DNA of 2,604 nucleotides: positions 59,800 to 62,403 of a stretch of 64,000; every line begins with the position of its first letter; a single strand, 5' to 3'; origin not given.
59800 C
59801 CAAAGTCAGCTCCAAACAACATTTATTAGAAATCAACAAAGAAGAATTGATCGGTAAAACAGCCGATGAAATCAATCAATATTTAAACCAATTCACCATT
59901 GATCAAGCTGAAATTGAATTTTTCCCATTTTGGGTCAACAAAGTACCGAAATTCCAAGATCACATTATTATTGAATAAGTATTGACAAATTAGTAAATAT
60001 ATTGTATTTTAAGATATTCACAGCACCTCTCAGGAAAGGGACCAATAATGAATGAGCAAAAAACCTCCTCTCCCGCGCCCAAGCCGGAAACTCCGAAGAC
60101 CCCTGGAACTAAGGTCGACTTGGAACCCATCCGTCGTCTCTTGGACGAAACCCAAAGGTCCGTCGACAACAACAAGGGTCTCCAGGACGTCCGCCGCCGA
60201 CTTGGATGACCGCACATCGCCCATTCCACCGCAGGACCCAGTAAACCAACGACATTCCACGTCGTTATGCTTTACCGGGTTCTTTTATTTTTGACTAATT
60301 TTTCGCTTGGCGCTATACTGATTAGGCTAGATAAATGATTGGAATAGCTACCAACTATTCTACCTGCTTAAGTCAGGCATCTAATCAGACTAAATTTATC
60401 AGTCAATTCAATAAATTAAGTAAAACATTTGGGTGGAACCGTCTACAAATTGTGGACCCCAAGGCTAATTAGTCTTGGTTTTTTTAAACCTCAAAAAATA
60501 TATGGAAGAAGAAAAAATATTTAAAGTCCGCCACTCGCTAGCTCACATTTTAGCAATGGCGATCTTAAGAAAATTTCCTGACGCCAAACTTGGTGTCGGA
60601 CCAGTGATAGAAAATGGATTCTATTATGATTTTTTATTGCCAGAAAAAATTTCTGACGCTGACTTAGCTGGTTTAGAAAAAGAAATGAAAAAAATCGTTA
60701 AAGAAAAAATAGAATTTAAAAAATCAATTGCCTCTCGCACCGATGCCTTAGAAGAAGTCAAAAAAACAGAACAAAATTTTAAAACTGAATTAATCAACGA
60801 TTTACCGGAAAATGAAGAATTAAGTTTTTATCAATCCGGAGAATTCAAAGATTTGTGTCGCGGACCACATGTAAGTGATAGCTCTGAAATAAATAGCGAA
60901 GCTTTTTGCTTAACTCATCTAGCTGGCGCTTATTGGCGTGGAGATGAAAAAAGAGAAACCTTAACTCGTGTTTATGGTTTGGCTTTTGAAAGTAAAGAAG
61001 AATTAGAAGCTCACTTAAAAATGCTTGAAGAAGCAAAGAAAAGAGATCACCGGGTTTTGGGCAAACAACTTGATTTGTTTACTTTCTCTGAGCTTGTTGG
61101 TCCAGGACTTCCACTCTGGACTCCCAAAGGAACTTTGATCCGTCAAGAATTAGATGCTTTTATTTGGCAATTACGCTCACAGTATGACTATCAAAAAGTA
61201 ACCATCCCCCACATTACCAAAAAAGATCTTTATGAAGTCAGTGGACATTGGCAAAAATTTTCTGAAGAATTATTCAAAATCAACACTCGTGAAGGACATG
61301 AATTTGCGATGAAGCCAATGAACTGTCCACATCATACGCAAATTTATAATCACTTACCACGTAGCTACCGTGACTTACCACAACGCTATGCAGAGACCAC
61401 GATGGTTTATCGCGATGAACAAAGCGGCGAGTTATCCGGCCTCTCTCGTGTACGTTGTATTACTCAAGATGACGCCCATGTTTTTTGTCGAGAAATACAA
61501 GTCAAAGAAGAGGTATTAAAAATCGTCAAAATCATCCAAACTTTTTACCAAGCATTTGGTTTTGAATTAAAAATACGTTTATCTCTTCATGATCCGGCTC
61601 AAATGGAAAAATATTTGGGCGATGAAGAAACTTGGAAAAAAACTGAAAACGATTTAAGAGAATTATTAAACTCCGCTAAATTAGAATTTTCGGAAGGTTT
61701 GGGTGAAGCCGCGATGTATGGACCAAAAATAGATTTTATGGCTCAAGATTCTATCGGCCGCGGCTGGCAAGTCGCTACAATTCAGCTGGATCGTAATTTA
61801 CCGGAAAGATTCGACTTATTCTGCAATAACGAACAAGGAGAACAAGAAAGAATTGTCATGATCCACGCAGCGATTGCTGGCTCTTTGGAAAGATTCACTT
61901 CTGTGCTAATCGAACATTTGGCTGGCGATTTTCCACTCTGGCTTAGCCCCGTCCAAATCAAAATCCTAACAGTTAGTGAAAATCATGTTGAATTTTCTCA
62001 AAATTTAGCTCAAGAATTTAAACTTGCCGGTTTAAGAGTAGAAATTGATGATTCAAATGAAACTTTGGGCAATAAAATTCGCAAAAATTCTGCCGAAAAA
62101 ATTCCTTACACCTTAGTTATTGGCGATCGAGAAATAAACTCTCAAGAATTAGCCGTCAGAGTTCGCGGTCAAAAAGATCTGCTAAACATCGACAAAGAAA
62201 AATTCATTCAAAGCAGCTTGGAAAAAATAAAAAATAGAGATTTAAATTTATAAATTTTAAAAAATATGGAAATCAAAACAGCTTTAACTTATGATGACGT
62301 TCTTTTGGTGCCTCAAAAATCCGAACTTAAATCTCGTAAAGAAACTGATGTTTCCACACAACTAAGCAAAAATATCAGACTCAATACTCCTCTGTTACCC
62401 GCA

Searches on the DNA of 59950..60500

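Call 73: search_rna_families(source=window, start=59950, end=60500, threshold=evalue, max_evalue=1)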
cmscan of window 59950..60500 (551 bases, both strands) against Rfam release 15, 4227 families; matches with E-value up to 1: 0.
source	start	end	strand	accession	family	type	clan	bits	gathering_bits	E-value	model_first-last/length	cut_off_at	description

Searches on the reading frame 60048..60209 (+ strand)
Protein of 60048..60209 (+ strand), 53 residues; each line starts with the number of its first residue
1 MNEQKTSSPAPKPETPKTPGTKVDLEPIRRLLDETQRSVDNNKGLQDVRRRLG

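Call 88: search_protein_families(library=pfam, proteins=[window:60048-60209:+], max_evalue=0.01)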
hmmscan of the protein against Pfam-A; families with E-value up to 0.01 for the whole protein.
window:60048-60209:+ (53 aa): 0 families

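Call 89: find_homologous_proteins(query=window:60048-60209:+, max_evalue=1)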
Query window:60048-60209:+: no candidate shares three 5-residue words with the query. No homologue found.

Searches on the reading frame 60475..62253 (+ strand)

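Call 67: search_protein_families(library=pfam, proteins=[window:60475-62253:+], max_evalue=0.01)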
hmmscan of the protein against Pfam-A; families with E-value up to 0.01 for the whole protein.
window:60475-62253:+ (592 aa): 3 families
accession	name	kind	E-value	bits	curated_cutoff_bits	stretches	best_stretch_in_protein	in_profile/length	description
PF00587.30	tRNA-synt_2b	-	2e-44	152.2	29.3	1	267-481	1-178/179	tRNA synthetase class II core domain (G, H, P, S and T)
PF03129.25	HGTP_anticodon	-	1.3e-18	67.4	21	1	494-579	1-89/94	Anticodon binding domain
PF07973.19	tRNA_SAD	-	8.4e-10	38.9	24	1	117-167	2-44/44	Threonyl and Alanyl tRNA synthetase second additional domain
